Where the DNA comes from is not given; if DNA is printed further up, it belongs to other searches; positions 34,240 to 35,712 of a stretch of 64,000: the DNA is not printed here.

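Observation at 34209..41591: Capsid-less 7.4-kb integrative replicon (int, DnaB-like, iteron-Rep, Lar-like, Xis, XRE switch): satellite-like element with unexplained cargo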

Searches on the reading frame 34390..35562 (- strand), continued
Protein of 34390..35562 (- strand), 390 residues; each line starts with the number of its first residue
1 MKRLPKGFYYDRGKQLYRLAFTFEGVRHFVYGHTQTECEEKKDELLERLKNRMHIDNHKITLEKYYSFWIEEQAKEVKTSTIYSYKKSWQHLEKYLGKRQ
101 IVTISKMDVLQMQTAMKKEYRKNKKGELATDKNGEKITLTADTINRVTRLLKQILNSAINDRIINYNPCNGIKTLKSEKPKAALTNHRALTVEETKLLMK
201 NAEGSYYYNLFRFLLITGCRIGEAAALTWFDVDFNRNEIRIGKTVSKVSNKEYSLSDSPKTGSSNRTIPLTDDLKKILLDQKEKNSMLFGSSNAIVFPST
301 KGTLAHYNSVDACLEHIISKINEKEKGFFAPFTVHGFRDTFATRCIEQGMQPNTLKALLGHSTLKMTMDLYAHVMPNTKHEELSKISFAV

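Call 85: find_encoding_contigs(protein=P0227, flank=10000, max_places=2)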
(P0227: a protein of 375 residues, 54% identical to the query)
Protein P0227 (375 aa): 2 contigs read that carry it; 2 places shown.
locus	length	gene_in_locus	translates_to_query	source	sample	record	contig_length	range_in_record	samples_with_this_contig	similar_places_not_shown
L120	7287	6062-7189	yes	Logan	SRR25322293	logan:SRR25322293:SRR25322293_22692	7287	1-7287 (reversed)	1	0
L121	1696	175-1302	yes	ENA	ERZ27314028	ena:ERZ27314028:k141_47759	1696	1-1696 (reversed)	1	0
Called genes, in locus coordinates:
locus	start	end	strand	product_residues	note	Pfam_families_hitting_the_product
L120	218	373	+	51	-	-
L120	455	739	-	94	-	-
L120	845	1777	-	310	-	-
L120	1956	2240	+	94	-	-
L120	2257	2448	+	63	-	PF20063:DUF6462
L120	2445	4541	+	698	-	PF08706:D5_N, PF19263:DUF5906, PF02257:RFX_DNA_binding (weak)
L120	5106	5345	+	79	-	-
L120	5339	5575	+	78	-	-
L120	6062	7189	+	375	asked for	PF14659:Phage_int_SAM_3, PF00589:Phage_integrase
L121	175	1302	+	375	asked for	PF14659:Phage_int_SAM_3, PF00589:Phage_integrase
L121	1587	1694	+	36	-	?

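Call 86: find_encoding_contigs(protein=P0249, flank=10000, max_places=2)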
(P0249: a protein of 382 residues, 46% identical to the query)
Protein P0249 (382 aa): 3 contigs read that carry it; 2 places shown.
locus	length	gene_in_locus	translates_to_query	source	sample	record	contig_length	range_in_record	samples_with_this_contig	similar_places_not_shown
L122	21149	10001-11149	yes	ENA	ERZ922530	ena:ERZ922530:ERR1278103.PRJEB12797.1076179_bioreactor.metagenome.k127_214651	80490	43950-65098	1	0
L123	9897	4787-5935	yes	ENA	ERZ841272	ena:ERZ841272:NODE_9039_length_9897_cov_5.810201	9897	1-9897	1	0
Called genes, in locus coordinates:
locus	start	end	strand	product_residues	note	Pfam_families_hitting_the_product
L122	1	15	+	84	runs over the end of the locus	-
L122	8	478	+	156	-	-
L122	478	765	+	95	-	-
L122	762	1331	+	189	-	-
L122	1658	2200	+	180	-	-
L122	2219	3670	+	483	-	-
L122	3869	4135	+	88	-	PF13248:Zn_ribbon_3 (weak)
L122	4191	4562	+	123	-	-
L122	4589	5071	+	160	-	-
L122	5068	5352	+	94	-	-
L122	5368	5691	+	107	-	-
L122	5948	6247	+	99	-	-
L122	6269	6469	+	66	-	-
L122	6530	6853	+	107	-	-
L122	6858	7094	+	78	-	-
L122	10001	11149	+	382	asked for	PF14659:Phage_int_SAM_3, PF22022:Phage_int_M (weak), PF00589:Phage_integrase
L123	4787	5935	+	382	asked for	PF14659:Phage_int_SAM_3, PF22022:Phage_int_M (weak), PF00589:Phage_integrase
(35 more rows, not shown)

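Call 110: find_related_loci(query=A7, collection=metagenome_contigs, flank=10000)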
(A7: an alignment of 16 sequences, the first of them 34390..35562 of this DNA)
Query A7 (390 aa) in metagenome_contigs; peptide patterns used: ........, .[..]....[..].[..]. (x = any residue, [..] = any of these).
600 stretches matched a pattern (row limit reached: there are more); 594 encode a relative of the query (tblastn E <= 1e-3); the best 80 are kept; 80 distinct loci.
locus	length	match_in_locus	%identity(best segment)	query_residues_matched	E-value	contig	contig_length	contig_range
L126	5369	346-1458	48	2-390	1e-111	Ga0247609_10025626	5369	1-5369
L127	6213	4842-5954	41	3-390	3e-93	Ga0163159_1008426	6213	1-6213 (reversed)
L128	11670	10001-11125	38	1-389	2e-73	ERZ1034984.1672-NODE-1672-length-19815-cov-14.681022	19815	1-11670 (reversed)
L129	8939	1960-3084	38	1-389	5e-73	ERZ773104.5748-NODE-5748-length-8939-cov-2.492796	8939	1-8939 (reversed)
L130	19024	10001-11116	37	1-386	7e-71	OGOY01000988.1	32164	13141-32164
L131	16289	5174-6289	37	1-386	1e-70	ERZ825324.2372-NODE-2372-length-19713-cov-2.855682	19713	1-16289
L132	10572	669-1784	37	1-386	2e-70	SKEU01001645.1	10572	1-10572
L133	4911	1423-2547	36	1-389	2e-70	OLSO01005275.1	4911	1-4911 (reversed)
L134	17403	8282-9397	37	1-386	5e-70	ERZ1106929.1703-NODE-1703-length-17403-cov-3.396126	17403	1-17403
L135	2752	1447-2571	36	1-389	6e-71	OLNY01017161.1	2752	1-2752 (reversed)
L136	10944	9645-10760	34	1-386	1e-67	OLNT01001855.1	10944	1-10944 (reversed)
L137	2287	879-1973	35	21-390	1e-69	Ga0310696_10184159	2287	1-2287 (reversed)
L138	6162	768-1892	36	1-389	2e-67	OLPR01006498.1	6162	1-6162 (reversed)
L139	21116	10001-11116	35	1-386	1e-66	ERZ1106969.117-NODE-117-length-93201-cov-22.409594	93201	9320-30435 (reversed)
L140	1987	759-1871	33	12-386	2e-67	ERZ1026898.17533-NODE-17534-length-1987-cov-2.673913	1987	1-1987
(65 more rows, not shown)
